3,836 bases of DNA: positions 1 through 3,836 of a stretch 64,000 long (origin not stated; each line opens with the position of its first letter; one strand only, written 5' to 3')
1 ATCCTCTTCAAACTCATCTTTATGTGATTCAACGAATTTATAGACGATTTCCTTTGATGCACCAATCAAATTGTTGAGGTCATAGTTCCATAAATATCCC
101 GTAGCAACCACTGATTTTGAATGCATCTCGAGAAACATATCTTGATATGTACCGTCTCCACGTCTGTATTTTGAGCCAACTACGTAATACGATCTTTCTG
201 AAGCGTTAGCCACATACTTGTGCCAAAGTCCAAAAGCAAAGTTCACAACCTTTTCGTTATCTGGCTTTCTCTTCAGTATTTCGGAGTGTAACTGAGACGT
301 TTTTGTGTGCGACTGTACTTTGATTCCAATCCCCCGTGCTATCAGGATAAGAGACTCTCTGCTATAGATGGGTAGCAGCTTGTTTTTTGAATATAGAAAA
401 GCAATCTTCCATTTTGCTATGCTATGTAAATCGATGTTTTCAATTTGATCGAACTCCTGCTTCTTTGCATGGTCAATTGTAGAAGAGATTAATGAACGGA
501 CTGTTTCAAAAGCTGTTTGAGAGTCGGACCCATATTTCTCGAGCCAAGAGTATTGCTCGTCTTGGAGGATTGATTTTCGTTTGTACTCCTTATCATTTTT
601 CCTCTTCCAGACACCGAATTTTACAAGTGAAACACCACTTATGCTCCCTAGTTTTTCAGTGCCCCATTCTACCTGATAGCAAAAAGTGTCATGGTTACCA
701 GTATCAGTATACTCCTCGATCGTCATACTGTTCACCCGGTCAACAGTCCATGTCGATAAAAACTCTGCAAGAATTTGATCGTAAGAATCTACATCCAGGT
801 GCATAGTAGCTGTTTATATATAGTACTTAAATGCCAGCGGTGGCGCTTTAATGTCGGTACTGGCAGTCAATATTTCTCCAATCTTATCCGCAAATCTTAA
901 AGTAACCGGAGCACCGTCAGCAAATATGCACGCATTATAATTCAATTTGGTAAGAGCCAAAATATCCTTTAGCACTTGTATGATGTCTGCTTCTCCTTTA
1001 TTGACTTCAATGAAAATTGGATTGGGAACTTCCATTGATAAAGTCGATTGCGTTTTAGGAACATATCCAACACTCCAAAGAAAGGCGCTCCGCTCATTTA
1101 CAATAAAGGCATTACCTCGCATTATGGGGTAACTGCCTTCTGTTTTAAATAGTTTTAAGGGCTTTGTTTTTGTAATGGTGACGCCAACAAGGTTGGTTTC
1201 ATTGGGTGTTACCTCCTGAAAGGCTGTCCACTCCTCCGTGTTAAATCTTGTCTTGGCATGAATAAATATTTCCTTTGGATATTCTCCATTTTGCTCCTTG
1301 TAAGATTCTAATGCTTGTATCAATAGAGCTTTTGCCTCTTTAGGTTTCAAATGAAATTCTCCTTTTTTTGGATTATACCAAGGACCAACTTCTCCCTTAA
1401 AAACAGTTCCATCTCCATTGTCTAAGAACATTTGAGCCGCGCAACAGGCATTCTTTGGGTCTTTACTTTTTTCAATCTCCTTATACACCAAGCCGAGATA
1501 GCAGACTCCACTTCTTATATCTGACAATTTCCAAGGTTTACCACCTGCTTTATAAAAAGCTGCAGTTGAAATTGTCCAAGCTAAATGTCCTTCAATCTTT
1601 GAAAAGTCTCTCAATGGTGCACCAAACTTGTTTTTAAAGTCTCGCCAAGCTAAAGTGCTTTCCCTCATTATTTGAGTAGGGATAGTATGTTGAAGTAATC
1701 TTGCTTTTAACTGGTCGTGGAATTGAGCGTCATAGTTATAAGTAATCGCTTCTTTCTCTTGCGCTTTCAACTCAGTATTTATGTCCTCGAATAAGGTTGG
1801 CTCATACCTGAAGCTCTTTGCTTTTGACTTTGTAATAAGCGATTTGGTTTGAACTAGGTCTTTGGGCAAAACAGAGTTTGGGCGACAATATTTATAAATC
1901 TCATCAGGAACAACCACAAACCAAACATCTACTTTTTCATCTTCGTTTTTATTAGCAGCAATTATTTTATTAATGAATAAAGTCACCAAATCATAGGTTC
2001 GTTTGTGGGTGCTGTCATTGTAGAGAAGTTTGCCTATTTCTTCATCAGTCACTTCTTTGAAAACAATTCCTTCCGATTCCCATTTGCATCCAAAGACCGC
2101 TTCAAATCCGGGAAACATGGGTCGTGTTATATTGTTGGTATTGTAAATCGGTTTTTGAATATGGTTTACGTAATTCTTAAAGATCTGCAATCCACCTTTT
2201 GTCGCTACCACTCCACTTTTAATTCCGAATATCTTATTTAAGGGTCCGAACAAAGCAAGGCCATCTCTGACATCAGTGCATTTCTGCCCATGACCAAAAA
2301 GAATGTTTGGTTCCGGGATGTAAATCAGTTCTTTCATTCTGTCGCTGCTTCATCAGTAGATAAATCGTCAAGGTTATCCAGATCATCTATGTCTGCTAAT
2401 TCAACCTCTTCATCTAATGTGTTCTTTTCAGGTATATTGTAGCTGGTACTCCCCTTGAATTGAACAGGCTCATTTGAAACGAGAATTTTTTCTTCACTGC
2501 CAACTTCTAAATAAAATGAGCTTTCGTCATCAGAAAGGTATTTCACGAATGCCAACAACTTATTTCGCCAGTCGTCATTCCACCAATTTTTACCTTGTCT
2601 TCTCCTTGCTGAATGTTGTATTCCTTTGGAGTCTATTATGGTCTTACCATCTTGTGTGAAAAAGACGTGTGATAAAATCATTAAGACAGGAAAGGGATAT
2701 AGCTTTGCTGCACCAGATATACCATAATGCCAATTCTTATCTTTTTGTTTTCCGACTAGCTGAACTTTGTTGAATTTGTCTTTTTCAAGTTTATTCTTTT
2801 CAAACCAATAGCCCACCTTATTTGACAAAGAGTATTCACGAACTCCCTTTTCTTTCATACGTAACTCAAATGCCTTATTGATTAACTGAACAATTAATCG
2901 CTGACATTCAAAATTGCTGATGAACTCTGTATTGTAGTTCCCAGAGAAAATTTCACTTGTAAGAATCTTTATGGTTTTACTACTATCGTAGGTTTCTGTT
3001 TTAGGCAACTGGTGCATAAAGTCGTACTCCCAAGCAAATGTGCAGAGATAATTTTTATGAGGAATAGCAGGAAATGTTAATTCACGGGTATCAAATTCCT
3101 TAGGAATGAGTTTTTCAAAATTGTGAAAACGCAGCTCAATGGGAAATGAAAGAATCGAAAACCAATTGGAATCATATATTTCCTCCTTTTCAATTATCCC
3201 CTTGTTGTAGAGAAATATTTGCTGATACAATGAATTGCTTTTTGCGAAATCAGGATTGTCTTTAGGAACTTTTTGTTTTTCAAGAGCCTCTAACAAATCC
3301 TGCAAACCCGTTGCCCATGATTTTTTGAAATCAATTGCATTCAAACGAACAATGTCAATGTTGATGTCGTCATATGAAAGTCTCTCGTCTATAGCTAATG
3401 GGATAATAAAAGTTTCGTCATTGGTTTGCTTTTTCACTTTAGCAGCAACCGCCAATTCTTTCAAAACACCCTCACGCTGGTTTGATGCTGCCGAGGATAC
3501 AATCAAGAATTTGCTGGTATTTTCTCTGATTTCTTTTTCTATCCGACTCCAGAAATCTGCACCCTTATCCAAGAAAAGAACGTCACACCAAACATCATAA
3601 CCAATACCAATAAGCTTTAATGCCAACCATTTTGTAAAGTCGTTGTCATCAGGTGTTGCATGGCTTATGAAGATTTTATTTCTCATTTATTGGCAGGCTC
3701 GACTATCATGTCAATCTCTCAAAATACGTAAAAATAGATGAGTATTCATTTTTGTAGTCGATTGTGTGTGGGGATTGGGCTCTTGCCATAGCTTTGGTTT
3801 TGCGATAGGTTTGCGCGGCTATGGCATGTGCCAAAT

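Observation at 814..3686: Complete SPARTA-type short pAgo / TIR-APAZ defence operon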

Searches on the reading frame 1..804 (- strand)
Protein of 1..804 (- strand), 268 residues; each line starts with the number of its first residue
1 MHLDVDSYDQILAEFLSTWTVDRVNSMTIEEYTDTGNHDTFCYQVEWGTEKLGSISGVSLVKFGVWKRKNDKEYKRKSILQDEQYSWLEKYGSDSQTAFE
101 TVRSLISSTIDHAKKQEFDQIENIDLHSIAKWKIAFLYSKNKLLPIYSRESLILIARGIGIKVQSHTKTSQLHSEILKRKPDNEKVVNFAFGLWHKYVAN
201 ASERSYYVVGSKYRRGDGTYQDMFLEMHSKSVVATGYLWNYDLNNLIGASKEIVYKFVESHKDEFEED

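Call 11: search_protein_families(library=pfam, proteins=[window:1-804:-], max_evalue=0.01)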
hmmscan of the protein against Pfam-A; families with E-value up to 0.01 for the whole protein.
window:1-804:- (268 aa): 0 families

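Call 12: search_protein_families(library=padloc, proteins=[window:1-804:-], max_evalue=0.01)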
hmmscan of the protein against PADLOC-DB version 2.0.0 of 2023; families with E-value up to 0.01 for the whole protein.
window:1-804:- (268 aa): 1 family
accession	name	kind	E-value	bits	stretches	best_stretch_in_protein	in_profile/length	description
PDLC04021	PD-T4-1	-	8e-26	88.8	1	10-255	31-275/383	-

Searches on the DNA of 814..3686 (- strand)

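Call 49: search_dna_similar(query=window:814-3686:-, collection=plasmids, mode=distant, max_rows=10)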
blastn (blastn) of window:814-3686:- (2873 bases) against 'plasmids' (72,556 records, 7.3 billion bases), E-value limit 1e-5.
No match.

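Call 50: search_dna_similar(query=window:814-3686:-, collection=phages, mode=distant, max_rows=10)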
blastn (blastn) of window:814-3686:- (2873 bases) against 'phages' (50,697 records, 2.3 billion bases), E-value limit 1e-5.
No match.

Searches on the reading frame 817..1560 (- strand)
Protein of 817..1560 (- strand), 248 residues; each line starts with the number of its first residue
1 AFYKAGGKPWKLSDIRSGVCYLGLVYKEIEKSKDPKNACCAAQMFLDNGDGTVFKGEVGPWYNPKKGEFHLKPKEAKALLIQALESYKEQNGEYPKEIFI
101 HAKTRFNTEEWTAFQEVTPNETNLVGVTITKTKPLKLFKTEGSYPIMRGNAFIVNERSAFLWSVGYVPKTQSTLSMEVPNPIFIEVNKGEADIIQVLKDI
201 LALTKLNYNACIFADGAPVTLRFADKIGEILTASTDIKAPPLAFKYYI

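Call 34: search_dna_similar(query=window:817-1560:-, collection=plasmids, mode=protein, max_evalue=0.001, max_rows=40)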
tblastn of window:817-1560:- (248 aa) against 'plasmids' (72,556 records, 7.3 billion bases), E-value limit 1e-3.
Records with a match: 101; places in all: 105; records where one place covers at least 80% of the query: 94.
Best place of each record, by identity: <60% 101.
By first word of the organism name: Rhizobium 18; Bradyrhizobium 10; Sinorhizobium 6; Mesorhizobium 5; Haloarcula 4; Sphingomonas 3; Halorarius 3; Sphingobium 2; Agrobacterium 2; Aminobacter 2; and 37 more.
By predicted mobility (MOB-suite, as given by PLSDB): conjugative 52; non-mobilizable 45; mobilizable 4.
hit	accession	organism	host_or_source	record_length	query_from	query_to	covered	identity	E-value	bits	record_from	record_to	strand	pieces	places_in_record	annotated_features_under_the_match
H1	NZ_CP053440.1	Rhizobium brockwellii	Trifolium repens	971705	1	248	99%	50.6%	1e-67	282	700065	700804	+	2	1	hypothetical protein (x2)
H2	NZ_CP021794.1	Sinorhizobium meliloti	Medicago sativa,Single Cell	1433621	2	248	100%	49.6%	4e-70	240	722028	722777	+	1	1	none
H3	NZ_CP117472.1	Sphingobium sp. YC-XJ3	whole organism,Contaminated soil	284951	1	248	100%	49.2%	9e-85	282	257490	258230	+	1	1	hypothetical protein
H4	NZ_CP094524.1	Bradyrhizobium sp. ISRA443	Arachis hypogaea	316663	1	248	100%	49.2%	9e-83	276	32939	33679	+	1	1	hypothetical protein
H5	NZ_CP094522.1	Bradyrhizobium sp. ISRA437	Arachis hypogaea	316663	1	248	100%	49.2%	9e-83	276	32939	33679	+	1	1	hypothetical protein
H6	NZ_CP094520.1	Bradyrhizobium sp. ISRA436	Arachis hypogaea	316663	1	248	100%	49.2%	9e-83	276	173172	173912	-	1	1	hypothetical protein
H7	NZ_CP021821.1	Sinorhizobium meliloti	Medicago truncatula,Single Cell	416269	2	248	100%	48.6%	4e-69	237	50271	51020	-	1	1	hypothetical protein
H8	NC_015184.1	Agrobacterium tumefaciens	-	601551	1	248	100%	48.4%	6e-80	268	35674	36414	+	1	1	hypothetical protein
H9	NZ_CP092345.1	Rhizobium gallicum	Phaseolus vulgaris,Cell culture,nodule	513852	1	248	100%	48.2%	1e-77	261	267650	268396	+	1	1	hypothetical protein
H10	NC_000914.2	Sinorhizobium fredii NGR234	-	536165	2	248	100%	48.2%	2e-70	241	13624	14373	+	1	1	hypothetical protein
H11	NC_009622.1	Sinorhizobium medicae WSM419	-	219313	2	248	100%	47.8%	3e-70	240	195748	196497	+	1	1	hypothetical protein (x2)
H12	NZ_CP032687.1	Rhizobium sp. CCGE531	Phaseolus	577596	2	248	100%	47.8%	3e-69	237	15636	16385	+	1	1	hypothetical protein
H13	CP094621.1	Bradyrhizobium sp. ISRA435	Arachis hypogaea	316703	1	241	97%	49.0%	1e-77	261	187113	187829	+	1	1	hypothetical protein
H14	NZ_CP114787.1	Roseibium sp. Sym1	Symbiodiniaceae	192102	2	248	100%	47.6%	6e-69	236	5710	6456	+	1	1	hypothetical protein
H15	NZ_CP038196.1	Paracoccus versutus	single cell,soil adjacent to the roots ...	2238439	2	248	100%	47.6%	3e-73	249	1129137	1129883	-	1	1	none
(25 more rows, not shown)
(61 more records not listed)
